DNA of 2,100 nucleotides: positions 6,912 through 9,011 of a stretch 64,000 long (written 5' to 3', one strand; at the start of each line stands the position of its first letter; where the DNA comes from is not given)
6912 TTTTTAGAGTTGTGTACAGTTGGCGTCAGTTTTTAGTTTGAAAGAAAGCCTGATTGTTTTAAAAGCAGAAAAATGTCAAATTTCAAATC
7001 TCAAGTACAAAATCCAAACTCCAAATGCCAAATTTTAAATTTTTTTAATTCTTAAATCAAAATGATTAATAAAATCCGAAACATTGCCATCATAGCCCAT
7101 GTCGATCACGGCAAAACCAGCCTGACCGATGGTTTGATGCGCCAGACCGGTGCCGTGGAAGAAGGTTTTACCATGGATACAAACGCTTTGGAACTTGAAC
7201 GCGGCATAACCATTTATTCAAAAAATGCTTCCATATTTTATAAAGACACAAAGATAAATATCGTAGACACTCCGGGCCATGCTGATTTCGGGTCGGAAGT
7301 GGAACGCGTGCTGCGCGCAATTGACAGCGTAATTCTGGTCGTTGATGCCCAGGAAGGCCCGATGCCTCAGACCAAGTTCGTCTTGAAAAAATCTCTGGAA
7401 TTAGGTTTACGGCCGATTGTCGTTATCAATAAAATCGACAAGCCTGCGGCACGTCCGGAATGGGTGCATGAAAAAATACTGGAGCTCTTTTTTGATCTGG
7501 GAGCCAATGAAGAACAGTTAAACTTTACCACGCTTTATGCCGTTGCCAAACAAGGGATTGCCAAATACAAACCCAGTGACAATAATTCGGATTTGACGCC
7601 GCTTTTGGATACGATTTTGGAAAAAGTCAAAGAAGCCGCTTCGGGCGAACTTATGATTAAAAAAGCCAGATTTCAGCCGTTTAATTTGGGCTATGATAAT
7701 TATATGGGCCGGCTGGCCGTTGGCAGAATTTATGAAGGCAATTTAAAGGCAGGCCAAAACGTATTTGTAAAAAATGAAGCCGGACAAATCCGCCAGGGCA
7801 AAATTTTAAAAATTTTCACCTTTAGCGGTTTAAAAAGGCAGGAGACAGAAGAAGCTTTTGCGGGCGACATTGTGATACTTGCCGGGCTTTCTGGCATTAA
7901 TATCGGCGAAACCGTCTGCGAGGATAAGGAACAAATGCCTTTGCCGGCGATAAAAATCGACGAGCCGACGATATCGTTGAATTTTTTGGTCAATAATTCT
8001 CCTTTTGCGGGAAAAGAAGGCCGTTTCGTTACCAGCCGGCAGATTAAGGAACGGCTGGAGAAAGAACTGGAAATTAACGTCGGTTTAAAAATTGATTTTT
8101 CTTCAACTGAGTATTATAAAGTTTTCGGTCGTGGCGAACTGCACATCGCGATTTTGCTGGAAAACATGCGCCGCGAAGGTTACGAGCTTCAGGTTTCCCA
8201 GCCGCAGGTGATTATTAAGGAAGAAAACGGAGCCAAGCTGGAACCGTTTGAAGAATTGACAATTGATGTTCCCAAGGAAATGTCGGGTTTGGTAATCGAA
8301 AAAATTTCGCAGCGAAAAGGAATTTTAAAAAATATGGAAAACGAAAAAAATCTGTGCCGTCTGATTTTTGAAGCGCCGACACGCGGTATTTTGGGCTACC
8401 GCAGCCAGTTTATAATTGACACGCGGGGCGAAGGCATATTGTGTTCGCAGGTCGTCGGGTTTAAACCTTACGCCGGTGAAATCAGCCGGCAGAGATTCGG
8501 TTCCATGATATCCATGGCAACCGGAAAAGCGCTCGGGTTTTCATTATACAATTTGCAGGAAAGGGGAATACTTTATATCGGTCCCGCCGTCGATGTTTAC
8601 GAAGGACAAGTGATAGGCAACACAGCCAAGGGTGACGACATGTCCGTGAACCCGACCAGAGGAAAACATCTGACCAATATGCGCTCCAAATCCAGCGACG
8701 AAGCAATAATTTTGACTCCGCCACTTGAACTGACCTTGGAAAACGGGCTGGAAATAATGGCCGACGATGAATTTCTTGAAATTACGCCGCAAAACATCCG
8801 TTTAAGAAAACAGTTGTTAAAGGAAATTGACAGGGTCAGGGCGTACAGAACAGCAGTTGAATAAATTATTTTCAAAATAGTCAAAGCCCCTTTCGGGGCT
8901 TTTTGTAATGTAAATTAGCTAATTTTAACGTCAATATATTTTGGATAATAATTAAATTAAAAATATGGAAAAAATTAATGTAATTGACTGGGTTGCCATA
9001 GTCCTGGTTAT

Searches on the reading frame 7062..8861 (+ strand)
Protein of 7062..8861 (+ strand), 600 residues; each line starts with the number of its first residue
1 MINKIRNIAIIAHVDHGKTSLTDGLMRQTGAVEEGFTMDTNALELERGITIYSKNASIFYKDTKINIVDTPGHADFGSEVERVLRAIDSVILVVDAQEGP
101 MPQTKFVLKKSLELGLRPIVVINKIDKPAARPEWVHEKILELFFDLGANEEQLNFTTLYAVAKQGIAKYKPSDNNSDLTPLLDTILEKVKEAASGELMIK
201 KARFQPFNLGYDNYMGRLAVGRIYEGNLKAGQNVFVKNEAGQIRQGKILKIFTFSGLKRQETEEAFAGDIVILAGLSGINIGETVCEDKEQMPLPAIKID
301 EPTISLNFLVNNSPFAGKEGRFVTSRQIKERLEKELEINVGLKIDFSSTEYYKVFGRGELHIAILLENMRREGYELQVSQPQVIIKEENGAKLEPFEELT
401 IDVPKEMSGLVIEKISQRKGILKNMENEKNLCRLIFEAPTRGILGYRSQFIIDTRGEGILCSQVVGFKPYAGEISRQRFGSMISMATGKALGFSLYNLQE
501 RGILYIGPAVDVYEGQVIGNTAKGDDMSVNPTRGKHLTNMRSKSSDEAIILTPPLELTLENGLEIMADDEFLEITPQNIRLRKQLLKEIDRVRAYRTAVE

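Call 52: list_cluster_members(proteins=[window:7062-8861:+, L001:7462-8787:+, P0133, P0127, P0134])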
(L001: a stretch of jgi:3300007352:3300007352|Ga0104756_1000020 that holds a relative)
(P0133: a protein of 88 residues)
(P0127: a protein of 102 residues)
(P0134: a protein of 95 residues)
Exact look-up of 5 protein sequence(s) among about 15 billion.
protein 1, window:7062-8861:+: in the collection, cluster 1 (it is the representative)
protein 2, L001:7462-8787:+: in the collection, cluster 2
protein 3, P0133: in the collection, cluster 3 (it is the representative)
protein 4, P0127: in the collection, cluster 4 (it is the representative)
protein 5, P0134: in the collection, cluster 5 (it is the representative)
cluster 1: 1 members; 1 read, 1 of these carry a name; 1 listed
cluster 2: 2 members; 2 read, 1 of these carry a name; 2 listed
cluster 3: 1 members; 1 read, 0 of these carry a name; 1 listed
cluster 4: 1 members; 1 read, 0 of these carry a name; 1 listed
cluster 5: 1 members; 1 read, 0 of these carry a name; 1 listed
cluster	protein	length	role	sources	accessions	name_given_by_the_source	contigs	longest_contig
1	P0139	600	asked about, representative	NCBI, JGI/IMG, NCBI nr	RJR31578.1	translational GTPase TypA [Candidatus Parcubacteria bacterium] | MAG: translational GTPase TypA [Candidatus Parcubacteria bacterium]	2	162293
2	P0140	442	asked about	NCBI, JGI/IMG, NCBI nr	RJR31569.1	radical SAM protein [Candidatus Parcubacteria bacterium] | MAG: radical SAM protein [Candidatus Parcubacteria bacterium]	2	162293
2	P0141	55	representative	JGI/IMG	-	-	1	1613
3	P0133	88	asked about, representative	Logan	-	-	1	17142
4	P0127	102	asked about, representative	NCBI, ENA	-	-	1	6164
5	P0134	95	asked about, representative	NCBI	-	-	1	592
